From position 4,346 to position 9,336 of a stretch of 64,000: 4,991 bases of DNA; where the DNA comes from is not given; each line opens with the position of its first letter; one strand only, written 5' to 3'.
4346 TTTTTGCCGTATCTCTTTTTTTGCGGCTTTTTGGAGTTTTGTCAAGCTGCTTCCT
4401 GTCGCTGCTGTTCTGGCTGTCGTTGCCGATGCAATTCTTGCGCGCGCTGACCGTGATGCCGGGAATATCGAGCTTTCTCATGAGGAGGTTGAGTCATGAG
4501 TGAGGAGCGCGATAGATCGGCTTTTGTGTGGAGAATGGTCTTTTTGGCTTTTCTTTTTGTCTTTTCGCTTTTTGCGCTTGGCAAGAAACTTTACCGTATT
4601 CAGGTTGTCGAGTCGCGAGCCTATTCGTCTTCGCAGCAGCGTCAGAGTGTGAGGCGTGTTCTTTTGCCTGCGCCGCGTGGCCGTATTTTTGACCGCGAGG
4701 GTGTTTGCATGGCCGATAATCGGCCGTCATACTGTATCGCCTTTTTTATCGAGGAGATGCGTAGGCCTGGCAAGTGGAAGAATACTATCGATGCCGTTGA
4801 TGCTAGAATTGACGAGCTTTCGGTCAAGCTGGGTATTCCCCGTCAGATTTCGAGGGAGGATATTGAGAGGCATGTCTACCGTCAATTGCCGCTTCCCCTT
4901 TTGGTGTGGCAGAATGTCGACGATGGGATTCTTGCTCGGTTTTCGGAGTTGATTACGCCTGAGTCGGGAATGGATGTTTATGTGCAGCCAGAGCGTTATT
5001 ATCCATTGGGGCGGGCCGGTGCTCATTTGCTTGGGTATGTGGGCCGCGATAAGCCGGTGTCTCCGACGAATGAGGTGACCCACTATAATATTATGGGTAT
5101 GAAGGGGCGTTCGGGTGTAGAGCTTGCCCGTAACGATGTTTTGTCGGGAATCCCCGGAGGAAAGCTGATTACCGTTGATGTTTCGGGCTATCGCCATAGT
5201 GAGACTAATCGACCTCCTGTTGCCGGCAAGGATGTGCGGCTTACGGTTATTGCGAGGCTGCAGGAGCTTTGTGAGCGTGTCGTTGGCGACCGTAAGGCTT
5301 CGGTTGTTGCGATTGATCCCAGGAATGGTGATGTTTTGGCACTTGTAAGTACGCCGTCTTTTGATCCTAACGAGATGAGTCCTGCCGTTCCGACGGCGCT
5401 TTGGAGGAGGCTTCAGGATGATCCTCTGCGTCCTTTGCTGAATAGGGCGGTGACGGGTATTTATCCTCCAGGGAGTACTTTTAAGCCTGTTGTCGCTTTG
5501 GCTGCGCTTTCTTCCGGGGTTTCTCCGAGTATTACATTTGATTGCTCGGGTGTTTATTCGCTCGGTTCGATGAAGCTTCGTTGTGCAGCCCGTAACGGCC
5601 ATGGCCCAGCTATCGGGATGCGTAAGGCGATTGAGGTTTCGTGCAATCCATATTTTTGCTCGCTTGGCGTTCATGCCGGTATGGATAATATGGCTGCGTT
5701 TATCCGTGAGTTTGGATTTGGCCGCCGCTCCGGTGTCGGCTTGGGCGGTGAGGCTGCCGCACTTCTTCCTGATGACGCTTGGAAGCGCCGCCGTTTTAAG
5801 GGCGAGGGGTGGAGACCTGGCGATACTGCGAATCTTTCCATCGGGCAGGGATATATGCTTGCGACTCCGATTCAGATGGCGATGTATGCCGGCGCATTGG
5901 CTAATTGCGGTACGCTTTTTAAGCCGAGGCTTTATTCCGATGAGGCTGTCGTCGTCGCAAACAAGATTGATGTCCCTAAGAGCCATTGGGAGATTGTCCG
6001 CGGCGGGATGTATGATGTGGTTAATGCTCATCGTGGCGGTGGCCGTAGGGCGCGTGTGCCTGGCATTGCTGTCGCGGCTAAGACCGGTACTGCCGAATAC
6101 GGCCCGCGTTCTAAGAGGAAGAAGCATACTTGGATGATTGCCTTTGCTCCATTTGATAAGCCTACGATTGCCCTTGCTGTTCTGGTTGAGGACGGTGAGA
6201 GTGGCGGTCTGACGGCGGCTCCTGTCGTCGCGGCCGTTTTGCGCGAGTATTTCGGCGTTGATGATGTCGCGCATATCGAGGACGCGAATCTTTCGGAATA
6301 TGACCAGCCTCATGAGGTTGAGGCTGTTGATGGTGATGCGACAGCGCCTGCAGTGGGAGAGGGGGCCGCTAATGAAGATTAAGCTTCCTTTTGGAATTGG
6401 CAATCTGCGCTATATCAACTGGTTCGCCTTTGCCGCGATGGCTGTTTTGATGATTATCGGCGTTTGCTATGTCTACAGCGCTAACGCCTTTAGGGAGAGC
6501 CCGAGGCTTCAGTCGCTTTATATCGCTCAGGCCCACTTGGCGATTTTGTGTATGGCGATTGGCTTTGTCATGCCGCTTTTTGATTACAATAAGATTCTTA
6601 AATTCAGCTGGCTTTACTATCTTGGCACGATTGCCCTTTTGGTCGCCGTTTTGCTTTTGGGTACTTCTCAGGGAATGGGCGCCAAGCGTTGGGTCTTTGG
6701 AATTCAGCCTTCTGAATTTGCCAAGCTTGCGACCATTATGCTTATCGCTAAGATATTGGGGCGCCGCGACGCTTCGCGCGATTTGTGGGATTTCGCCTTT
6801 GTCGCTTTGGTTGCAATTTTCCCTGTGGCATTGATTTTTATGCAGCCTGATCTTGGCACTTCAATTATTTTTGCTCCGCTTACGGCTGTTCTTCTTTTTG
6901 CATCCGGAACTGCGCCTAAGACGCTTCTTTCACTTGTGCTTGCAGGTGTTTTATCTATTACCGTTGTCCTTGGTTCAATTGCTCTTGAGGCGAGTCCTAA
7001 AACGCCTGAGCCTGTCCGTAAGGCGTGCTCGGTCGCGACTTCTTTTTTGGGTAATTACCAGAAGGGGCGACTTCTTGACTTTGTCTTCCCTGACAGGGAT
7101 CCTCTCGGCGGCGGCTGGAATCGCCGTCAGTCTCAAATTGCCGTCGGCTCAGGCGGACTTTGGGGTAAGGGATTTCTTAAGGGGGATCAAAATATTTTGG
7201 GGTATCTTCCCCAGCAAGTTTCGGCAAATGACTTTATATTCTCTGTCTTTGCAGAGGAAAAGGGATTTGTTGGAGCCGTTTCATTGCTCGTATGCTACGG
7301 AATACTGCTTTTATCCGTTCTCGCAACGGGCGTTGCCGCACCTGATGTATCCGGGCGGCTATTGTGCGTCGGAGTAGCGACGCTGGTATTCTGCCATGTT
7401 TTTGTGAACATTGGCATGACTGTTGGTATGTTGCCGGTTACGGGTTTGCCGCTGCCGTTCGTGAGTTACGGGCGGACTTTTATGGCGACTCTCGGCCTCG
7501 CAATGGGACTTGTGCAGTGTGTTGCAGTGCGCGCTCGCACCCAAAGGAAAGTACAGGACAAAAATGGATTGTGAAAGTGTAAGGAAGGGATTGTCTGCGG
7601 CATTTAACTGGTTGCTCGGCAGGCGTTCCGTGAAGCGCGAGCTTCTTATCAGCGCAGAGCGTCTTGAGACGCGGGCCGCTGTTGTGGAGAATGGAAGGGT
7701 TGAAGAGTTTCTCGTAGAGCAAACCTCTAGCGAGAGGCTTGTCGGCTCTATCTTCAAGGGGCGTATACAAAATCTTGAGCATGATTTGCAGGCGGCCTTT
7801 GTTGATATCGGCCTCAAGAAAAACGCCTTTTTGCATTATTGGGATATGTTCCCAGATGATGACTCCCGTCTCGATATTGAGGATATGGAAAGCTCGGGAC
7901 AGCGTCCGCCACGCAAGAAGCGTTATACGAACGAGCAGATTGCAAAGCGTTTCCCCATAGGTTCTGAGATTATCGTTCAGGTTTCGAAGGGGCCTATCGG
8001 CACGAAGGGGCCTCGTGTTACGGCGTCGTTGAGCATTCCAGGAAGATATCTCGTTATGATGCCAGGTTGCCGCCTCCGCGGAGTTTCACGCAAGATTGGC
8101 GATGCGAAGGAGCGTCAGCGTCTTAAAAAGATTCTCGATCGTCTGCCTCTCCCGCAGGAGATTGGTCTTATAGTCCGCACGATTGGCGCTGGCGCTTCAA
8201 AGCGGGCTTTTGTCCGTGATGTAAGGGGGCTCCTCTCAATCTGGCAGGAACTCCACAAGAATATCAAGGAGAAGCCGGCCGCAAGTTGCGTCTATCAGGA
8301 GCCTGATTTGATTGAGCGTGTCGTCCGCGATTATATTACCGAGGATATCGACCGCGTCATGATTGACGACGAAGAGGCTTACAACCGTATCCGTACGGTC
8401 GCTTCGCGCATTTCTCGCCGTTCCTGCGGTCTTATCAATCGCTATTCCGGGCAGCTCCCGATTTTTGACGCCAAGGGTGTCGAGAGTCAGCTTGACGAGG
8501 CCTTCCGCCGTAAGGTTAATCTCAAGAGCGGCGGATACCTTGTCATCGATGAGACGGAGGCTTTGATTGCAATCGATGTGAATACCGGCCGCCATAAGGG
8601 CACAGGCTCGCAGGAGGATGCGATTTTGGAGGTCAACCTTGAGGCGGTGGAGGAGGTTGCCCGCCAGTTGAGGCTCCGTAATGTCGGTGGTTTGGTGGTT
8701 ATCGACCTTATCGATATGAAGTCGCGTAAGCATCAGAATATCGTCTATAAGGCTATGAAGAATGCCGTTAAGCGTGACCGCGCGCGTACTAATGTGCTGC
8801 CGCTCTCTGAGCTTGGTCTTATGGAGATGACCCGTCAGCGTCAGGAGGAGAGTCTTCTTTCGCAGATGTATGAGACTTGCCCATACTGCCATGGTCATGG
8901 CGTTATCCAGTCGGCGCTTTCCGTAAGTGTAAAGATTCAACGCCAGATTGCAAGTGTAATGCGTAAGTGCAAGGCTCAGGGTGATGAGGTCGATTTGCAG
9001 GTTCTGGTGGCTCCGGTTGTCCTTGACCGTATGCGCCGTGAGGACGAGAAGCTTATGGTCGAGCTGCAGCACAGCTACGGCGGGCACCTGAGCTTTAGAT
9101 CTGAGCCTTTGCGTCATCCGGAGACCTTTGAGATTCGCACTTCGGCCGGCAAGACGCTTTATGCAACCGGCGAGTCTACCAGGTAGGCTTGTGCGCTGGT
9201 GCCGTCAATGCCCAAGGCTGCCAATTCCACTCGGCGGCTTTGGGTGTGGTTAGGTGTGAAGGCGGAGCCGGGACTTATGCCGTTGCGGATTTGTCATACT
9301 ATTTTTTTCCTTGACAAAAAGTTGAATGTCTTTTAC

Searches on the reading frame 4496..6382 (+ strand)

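Call 6: search_protein_families(library=pfam, proteins=[window:4496-6382:+], max_evalue=0.001)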
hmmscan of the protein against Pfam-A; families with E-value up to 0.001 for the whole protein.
window:4496-6382:+ (628 aa): 2 families
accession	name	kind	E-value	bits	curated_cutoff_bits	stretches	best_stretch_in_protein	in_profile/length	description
PF00905.27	Transpeptidase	-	9.1e-64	215.9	22.1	1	269-582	2-298/299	Penicillin binding protein transpeptidase domain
PF03717.20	PBP_dimer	-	3.9e-24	86.5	24.4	1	58-236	3-178/180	Penicillin-binding Protein dimerisation domain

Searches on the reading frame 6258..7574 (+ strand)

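Call 6: search_protein_families(library=pfam, proteins=[window:6258-7574:+], max_evalue=0.001)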
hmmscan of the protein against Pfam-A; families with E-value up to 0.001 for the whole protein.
window:6258-7574:+ (438 aa): 1 family
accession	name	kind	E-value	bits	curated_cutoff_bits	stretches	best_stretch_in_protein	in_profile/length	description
PF01098.24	FTSW_RODA_SPOVE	-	7.3e-75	252.6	26.4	1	58-426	5-354/356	Cell cycle protein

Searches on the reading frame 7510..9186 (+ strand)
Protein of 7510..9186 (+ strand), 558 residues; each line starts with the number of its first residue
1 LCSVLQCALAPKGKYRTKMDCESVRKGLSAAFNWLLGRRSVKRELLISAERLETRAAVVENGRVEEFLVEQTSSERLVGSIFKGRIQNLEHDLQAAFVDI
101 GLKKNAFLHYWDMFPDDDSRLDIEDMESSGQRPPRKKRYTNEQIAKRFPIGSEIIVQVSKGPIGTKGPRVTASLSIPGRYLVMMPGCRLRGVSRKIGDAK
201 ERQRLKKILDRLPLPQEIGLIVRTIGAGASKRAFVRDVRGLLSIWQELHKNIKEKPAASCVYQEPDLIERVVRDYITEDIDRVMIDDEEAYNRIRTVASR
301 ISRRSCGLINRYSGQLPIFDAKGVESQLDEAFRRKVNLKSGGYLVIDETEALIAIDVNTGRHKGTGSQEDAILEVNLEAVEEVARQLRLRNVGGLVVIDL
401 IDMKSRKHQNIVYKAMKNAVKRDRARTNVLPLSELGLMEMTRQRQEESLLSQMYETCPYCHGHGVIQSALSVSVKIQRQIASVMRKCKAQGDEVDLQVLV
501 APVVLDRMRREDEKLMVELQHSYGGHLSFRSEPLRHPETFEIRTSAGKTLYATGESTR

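Call 6: search_protein_families(library=pfam, proteins=[window:7510-9186:+], max_evalue=0.001)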
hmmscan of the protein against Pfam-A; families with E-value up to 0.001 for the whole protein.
window:7510-9186:+ (558 aa): 2 families
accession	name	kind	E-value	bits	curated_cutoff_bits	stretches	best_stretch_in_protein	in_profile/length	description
PF10150.14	RNase_E_G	-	1.4e-98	330.1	25.5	1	175-445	1-270/270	Ribonuclease E/G family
PF20833.2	RNase_E_G_Thio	-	3.9e-06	27.3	26.8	1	456-542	1-83/86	RNase E/G, Thioredoxin-like domain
